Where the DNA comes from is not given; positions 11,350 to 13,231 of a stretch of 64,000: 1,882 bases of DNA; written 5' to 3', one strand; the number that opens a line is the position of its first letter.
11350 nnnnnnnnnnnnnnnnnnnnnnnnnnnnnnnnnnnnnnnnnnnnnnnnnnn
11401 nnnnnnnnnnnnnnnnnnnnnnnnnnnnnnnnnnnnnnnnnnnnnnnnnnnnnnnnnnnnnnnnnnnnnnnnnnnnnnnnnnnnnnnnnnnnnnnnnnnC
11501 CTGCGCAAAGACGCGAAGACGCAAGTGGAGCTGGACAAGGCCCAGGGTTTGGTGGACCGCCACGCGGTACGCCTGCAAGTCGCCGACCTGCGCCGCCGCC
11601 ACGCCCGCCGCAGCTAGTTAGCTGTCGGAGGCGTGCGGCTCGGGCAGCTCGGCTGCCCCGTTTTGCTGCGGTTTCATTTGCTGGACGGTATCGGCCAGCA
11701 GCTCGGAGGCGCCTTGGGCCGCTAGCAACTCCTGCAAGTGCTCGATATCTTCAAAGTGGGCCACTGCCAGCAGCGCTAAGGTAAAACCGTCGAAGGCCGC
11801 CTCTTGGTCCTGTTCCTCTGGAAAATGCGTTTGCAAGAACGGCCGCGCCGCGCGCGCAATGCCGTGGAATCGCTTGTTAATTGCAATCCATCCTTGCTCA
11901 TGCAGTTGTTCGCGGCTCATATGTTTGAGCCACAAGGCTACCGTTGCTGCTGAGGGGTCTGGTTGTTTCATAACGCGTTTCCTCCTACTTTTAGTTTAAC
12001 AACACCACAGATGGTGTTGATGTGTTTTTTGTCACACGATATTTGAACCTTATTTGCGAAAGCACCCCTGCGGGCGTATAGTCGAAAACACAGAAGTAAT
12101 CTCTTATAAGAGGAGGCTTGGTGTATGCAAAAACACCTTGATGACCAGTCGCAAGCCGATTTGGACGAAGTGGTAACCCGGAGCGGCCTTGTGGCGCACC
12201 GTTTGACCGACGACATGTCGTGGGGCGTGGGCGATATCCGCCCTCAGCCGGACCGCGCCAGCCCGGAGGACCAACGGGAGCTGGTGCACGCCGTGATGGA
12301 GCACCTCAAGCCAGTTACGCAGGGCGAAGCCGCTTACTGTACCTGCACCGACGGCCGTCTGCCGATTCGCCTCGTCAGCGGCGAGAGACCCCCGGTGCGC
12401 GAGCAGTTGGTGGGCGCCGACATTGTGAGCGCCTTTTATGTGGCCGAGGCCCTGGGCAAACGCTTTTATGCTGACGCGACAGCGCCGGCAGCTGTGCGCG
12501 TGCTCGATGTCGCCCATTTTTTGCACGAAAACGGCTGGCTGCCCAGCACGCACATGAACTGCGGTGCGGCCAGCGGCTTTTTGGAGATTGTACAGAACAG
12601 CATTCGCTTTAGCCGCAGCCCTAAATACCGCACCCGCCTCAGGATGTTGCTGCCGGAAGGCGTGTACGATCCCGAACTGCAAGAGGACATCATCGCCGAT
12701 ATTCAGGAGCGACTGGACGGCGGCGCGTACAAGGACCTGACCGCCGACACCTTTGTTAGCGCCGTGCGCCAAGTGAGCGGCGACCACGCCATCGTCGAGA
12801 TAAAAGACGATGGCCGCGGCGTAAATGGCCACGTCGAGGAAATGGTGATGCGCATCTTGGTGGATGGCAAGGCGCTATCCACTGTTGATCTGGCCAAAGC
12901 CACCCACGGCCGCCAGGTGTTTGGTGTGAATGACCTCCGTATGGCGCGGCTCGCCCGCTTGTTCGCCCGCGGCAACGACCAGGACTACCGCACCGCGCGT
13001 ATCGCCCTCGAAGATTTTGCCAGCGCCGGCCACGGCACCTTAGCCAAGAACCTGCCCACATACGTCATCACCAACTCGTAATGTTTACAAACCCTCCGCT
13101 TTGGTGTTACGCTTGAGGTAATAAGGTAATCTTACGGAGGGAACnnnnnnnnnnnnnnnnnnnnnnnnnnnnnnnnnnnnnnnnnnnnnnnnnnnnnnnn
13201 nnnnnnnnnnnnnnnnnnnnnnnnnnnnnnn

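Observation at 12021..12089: Crp box with lac-like class I geometry upstream of the carbonic-anhydrase-like gene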

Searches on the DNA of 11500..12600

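Call 69: search_rna_families(source=window, start=11500, end=12600, threshold=evalue, max_evalue=1)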
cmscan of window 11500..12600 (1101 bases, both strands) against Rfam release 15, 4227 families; matches with E-value up to 1: 0.
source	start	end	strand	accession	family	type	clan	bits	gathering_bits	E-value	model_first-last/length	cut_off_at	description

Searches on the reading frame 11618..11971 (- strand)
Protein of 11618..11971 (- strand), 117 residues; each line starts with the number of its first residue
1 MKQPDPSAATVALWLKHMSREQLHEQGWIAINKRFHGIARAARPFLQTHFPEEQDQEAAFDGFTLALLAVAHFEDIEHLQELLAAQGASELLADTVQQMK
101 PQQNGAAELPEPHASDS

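Call 4: search_protein_families(library=pfam, proteins=[window:11618-11971:-], max_evalue=0.01)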
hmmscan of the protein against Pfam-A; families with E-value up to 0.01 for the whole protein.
window:11618-11971:- (117 aa): 0 families

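Call 50: find_homologous_proteins(query=window:11618-11971:-)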
Query window:11618-11971:- (117 aa): 54 proteins with E <= 0.001 among 108 candidates.
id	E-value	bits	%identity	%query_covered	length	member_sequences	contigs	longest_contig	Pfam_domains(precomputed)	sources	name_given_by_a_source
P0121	2.5e-69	248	98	100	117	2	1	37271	-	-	-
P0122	1.1e-49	185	74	99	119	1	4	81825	-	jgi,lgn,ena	-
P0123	1.7e-49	184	74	99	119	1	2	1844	-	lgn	-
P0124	8.2e-49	182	74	99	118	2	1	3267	-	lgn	-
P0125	2.1e-48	181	72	99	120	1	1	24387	-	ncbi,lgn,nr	ncbi:MAG TPA: hypothetical protein VLF62_06325 [Candidatus Saccharimonadales bacterium]|nr:hypotheti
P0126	1.6e-47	178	71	99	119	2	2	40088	-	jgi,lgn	jgi:hypothetical protein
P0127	1.0e-41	159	81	77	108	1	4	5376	-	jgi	jgi:hypothetical protein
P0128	1.2e-40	156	66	99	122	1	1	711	-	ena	-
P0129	1.1e-36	143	80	71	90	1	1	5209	-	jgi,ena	-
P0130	1.2e-36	143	77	71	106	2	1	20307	-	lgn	-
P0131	3.3e-36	142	77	72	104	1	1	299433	-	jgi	jgi:hypothetical protein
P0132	1.8e-35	139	74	70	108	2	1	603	-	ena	-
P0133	2.2e-35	139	81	71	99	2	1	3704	-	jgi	jgi:hypothetical protein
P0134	1.5e-34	136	77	68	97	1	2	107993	-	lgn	-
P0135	3.4e-34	135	72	76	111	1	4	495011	-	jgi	jgi:hypothetical protein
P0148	3.5e-32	129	68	77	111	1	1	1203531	-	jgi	jgi:hypothetical protein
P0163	4.2e-25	106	49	96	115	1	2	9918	-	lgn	-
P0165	8.2e-25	105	59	68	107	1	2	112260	-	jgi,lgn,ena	-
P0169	5.2e-24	102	57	72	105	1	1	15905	-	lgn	-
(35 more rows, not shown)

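Call 63: predict_structure(alignment_id=A3)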
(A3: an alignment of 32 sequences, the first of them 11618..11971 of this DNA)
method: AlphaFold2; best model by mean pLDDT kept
length: 117 residues; sequences in the alignment: 32
mean_pLDDT: 75.3   pTM: 0.56
mean pLDDT of the five models: 75.3, 68.3, 67.3, 66.2, 64.2
residues with pLDDT >= 90: 34; 70-90: 45; 50-70: 24; < 50: 14
segments of 3 or more residues with pLDDT < 50: 99-102, 115-117
pLDDT, mean of each block of 10 residues (from residue 1): 64 82 85 91 93 92 90 85 68 52 48 46
secondary structure, 60 per line:
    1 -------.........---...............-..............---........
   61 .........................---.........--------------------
elements in order: H8-16 H20-34 H36-49 H53-85 H89-97

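Call 65: search_protein_families(library=ncbifam, proteins=[window:11618-11971:-], max_evalue=0.001)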
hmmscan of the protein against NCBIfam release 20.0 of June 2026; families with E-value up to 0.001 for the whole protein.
window:11618-11971:- (117 aa): 0 families

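Call 67: fold_search(model_id=the predicted structure, library=pdb)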
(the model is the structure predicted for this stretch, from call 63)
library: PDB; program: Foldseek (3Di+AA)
matches with E <= 10: 7; with E <= 0.001: 0
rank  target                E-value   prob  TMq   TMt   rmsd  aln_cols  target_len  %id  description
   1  7arc_V                1.9e+00  0.08  0.23  0.18  17.4       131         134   15  Cryo-EM structure of Polytomella Complex-I (peripheral arm) (released 2021-12-08)
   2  7ugc_MODEL_1_A        5.5e+00  0.11  0.38  0.26  12.6       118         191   17  Structure of the N-terminal domain of ViaA (released 2023-03-29)
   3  6ncl_c9               5.5e+00  0.06  0.32  0.25  18.7       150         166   11  Near-atomic structure of icosahedrally averaged PBCV-1 capsid (released 2019-01-30)
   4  2lm2_MODEL_1_A        7.4e+00  0.06  0.27  0.24  18.7       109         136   15  NMR structures of the transmembrane domains of the AChR b2 subunit (released 2012-03-28)
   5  7sut_D                7.9e+00  0.06  0.28  0.21  14.7       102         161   16  Light harvesting phycobiliprotein HaPE645 from the cryptophyte Hemiselmis andersenii CCMP644 (released 2023-10-25)
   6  8ik3_C                8.4e+00  0.01  0.17  0.09  19.0       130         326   18  Structure of Stimulator of interferon genes/ligand complex (released 2023-05-17)
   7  4lms_D                9.5e+00  0.02  0.18  0.15  21.2       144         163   14  Light harvesting complex PC645 from the cryptophyte Chroomonas sp. CCMP270 (released 2014-06-18)

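Call 77: search_solved_structures(query=A3, max_evalue=5)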
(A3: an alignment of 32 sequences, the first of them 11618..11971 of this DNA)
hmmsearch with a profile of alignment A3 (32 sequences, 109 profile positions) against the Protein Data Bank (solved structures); distinct sequences matched with E-value up to 5: 3.
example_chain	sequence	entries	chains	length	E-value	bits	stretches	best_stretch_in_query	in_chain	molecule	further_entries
7aoi_Av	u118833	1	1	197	0.26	14.3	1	16-58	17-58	mL64,mL64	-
6hiv_Av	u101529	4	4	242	0.49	13.4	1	16-58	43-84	mL68 | ml64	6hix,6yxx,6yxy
8d07_D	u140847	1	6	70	1.3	12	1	64-102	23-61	HALC3_109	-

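Call 78: search_protein_families(library=pfam, alignment_id=A3, max_evalue=1)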
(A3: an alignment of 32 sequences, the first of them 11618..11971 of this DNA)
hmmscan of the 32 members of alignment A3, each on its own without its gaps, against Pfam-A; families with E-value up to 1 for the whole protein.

A. member 1, window:11618-11971:- (117 aa): 0 families

B. families by the number of members that match (of 32 scanned): 5 families
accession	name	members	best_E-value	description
PF22181.1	TarS_linker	1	0.14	Glycosyl transferase TarS linker domain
PF02407.22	Viral_Rep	1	0.14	Putative viral replication protein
PF15282.11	BMP2K_C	1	0.14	BMP-2-inducible protein kinase C-terminus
PF24875.1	DUF7736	1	0.17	Domain of unknown function (DUF7736)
PF24021.1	ACT_phage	1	0.26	Phage ACT-like domain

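Call 85: find_encoding_contigs(protein=P0165, flank=1500, max_places=1)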
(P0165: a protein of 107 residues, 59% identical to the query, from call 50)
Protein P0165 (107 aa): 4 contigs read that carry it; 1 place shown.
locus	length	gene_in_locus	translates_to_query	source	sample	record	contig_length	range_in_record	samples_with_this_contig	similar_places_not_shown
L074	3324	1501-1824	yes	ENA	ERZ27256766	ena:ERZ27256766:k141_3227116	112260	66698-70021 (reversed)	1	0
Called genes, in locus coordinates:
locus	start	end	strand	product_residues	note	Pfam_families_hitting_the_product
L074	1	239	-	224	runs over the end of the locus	PF00230:MIP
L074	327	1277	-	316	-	-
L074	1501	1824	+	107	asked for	-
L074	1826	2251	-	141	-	PF02823:ATP-synt_DE_N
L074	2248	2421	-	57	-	-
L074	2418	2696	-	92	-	-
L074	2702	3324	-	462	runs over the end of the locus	PF02874:ATP-synt_ab_N, PF00006:ATP-synt_ab, PF22919:ATP-synt_VA_C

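Call 86: find_encoding_contigs(protein=P0169, flank=1500, max_places=1)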
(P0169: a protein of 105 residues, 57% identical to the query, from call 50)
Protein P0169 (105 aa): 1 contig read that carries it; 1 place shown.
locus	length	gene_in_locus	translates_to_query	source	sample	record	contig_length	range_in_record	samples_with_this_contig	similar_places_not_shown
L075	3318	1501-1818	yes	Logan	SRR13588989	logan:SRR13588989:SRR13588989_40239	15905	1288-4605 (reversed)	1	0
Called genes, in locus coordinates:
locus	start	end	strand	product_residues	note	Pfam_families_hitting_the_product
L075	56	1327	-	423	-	-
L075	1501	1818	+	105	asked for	-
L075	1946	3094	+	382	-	-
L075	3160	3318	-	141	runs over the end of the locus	PF02823:ATP-synt_DE_N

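Call 87: find_encoding_contigs(protein=P0163, flank=1500, max_places=1)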
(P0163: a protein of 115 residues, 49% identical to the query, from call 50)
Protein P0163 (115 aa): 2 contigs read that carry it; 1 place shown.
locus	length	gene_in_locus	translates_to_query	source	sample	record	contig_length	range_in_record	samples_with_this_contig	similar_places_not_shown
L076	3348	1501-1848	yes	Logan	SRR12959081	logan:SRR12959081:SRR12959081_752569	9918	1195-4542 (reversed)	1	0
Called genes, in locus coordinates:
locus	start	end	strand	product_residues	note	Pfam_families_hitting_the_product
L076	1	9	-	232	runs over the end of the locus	PF00230:MIP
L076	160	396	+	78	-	PF04149:DUF397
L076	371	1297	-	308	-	-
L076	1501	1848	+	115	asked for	-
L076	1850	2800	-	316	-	-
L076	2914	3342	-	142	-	PF02823:ATP-synt_DE_N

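Call 88: find_encoding_contigs(protein=P0148, flank=1500, max_places=1)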
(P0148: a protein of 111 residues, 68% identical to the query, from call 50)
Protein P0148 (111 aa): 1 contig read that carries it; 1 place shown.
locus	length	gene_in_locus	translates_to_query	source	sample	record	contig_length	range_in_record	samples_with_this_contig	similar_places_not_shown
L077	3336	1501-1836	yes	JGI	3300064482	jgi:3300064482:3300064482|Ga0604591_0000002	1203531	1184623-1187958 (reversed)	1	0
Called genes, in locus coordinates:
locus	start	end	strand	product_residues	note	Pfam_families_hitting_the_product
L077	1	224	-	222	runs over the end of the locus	PF00230:MIP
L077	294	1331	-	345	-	PF18484:CDCA (weak)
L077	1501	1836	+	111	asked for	-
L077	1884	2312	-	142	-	PF02823:ATP-synt_DE_N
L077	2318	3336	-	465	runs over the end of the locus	PF02874:ATP-synt_ab_N, PF00006:ATP-synt_ab, PF22919:ATP-synt_VA_C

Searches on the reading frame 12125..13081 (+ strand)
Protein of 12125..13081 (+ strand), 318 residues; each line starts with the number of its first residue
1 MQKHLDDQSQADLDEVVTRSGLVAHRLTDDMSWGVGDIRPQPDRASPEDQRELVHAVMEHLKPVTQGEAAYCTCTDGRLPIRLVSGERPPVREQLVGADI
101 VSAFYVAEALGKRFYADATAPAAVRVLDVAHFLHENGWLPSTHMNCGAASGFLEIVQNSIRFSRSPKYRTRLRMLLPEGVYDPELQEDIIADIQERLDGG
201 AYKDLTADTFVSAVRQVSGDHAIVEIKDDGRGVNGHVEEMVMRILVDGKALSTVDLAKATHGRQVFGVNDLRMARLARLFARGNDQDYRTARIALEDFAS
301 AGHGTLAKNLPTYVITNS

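Call 4: search_protein_families(library=pfam, proteins=[window:12125-13081:+], max_evalue=0.01)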
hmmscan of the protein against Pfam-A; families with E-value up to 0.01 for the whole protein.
window:12125-13081:+ (318 aa): 0 families

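Call 38: find_homologous_proteins(query=window:12125-13081:+)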
Query window:12125-13081:+ (318 aa): 126 proteins with E <= 0.001 among 6750 candidates; the best 120 are listed.
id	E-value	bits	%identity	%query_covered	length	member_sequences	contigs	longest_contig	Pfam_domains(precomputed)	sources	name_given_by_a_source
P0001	1.7e-209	712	100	100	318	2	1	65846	-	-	-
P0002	2.9e-119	416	61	99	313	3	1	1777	-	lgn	-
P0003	6.2e-119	415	60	99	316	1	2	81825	-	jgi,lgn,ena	-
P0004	2.1e-117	410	60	95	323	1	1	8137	-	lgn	-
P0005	1.1e-116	407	58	97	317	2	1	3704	-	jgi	jgi:hypothetical protein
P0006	4.3e-116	405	59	99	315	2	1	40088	-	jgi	jgi:hypothetical protein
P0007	1.9e-115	403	57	99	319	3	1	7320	-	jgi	jgi:hypothetical protein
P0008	2.0e-115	403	62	96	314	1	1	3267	-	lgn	-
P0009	2.6e-114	400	58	97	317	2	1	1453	-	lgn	-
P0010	5.0e-114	399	59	98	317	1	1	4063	-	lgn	-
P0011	9.8e-114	398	60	96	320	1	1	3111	-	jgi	jgi:hypothetical protein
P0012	1.3e-112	394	59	97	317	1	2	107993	-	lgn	-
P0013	1.3e-111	391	59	94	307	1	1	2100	-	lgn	-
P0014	1.9e-111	390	56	97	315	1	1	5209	-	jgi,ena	-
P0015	6.4e-111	388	56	100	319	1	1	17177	-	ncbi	-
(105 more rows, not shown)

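Call 42: find_related_loci(query=A2, collection=genome_contigs, flank=1500)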
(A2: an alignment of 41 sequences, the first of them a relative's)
Query A2 (318 aa) in genome_contigs; peptide patterns used: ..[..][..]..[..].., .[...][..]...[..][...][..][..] (x = any residue, [..] = any of these).
101 stretches matched a pattern; 12 encode a relative of the query (tblastn E <= 1e-3); 12 distinct loci.
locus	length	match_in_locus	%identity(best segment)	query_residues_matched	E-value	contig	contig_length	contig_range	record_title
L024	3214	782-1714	62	1-316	8e-130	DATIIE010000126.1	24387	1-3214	MAG TPA_asm: Candidatus Saccharimonadales bacterium isolate SMAG_U15656 k141_680539, whole genome shotgun sequence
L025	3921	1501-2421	57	8-316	4e-118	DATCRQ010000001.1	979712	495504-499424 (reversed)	MAG TPA_asm: Candidatus Saccharimonadales bacterium isolate SMAG_U7283 k141_89128, whole genome shotgun sequence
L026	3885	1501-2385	59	22-316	3e-116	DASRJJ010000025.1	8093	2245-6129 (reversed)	MAG TPA_asm: Candidatus Saccharimonadales bacterium isolate SMAG_U10133 k141_1447867, whole genome shotgun sequence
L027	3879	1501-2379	59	22-316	3e-116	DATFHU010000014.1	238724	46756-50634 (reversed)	MAG TPA_asm: Candidatus Saccharimonadales bacterium isolate SMAG_U8697 k141_984324, whole genome shotgun sequence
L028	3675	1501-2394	57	22-318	2e-112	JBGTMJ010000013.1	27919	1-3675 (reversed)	MAG: Candidatus Saccharimonadales bacterium isolate JTS-RE36 k141_5818942, whole genome shotgun sequence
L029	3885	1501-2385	58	17-315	5e-109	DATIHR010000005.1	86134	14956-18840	MAG TPA_asm: Candidatus Saccharimonadales bacterium isolate SMAG_U15643 k141_486937, whole genome shotgun sequence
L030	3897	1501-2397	54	17-318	3e-107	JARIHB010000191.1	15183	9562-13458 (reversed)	MAG: Candidatus Saccharibacteria bacterium isolate CullarsAll.DT.04 k141_138124, whole genome shotgun sequence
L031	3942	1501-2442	56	6-318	2e-110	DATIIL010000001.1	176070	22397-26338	MAG TPA_asm: Candidatus Saccharimonadales bacterium isolate SMAG_U15664 k141_81171, whole genome shotgun sequence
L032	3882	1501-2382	50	22-315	2e-98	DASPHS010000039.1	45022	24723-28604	MAG TPA_asm: Candidatus Saccharimonadales bacterium isolate SMAG_U11962 k141_318191, whole genome shotgun sequence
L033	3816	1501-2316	40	48-316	2e-58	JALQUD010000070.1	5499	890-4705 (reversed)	MAG: Candidatus Saccharimonadia bacterium isolate DFJ.1 NODE_70_length_5499_cov_3.645887, whole genome shotgun sequence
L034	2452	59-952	39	23-315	3e-56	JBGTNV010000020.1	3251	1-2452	MAG: Candidatus Saccharimonadales bacterium isolate JTS-RE396 k141_1611969, whole genome shotgun sequence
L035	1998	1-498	52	151-316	4e-52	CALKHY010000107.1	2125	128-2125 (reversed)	MAG TPA_asm: uncultured Candidatus Saccharibacteria bacterium isolate SRR4028141_bin.49_CONCOCT_v1.1_MAG genome assembly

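Call 48: predict_structure(alignment_id=A2)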
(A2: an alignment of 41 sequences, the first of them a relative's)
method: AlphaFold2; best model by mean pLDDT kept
length: 318 residues; sequences in the alignment: 41
mean_pLDDT: 94.0   pTM: 0.92
mean pLDDT of the five models: 94.0, 93.9, 93.9, 93.1, 92.6
residues with pLDDT >= 90: 286; 70-90: 19; 50-70: 2; < 50: 11
segments of 3 or more residues with pLDDT < 50: 1-11
pLDDT, mean of each block of 10 residues (from residue 1): 40 78 94 94 90 97 98 93 97 97 99 97 98 98 95 98 97 96 98 97 96 98 94 92 98 96 96 98 98 99 96 96
secondary structure, 60 per line:
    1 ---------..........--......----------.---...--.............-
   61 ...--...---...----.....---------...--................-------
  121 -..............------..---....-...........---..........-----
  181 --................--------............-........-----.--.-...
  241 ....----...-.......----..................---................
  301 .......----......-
elements in order: E13-19 E22-27 H47-59 E61-63 E72-74 E79-83 E93-95 H98-113 H122-135 H147-150 H152-162 H166-175 H183-198 H207-218 E223-227 E238-244 E249-251 H253-259 E264-269 H270-281 H285-306 E312-317

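Call 52: fold_search(model_id=the predicted structure, library=pdb)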
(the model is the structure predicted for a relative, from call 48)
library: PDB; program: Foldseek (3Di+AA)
matches with E <= 10: 327; with E <= 0.001: 3
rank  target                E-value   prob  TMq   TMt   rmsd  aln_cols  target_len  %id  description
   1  3uk8_A                3.8e-05  1.00  0.40  0.57   6.2       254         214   16  The crystal structure of the cd-bound domain 3 of the cadmium carbonic anhydrase from marine diatom Thalassiosira weis (released 2012-07-11)
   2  3boh_A                1.1e-04  1.00  0.39  0.54   6.5       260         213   16  Carbonic anhydrase from marine diatom Thalassiosira weissflogii- cadmium bound domain 1 with acetate (CDCA1-R1) (released 2008-01-22)
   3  3uk8_B                1.4e-04  1.00  0.39  0.56   8.4       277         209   17  The crystal structure of the cd-bound domain 3 of the cadmium carbonic anhydrase from marine diatom Thalassiosira weis (released 2012-07-11)
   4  7azu                  5.8e-02  0.16  0.20  0.24  15.3       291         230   11  Crystal structure of a cyclodipeptide synthase from Bacillus thermoamylovorans (released 2021-01-27)
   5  9by5_A                1.1e-01  0.06  0.11  0.13  17.1       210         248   18  Crystal Structure of RT-PhyR (ruthe_01174) (released 2025-05-21)
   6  3oqj_B                5.6e-01  0.05  0.18  0.23  14.2       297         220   10  Crystal structure of B. licheniformis CDPS yvmC-BLIC in complex with CAPSO (released 2011-02-23)
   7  7k0b_B                7.0e-01  0.02  0.13  0.11  20.2       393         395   10  The internal aldimine form of Salmonella typhimurium Tryptophan Synthase mutant beta-Q114A with cesium ion at the meta (released 2021-09-22)
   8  6uh8_A                7.4e-01  0.02  0.13  0.14  16.5       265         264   12  Crystal structure of DAD2 N242I mutant (released 2020-02-26)
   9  9g87_B                7.8e-01  0.02  0.11  0.10  19.8       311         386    9  3-methylbenzoyl-CoA reductase from Thauera chlorobenzoica (subunits MbdON ) (released 2026-02-04)
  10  9gai_B                7.8e-01  0.02  0.11  0.10  19.4       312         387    8  3-methylbenzoyl-CoA reductase from Thauera chlorobenzoica (MbdONPQ) (released 2026-02-18)
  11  3od1_A                8.7e-01  0.01  0.09  0.08  21.9       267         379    9  The crystal structure of an ATP phosphoribosyltransferase regulatory subunit/histidyl-tRNA synthetase from Bacillus ha (released 2010-08-25)
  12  7mxw_Z                9.2e-01  0.07  0.17  0.16  10.5       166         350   14  Crystal structure of human exonuclease 1 Exo1 (WT) in complex with 5' flap DNA (uf1) (released 2023-05-10)
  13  6iuh_A                1.0e+00  0.05  0.10  0.19  14.9       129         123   16  Crystal structure of GIT1 PBD domain in complex with Liprin-alpha2 (released 2019-02-20)
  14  9jqg_A                1.0e+00  0.02  0.13  0.14  17.4       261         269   12  Crystal structure of rice DWARF14 in complex with Cyclo(L-Leu-L-Pro) (released 2025-05-21)
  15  5nof_A                1.0e+00  0.02  0.14  0.14  19.0       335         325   12  Anthranilate phosphoribosyltransferase from Thermococcus kodakaraensis (released 2017-11-29)
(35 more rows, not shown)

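Call 65: search_protein_families(library=ncbifam, proteins=[window:12125-13081:+], max_evalue=0.001)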
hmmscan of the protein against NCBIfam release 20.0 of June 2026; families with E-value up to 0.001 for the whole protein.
window:12125-13081:+ (318 aa): 0 families
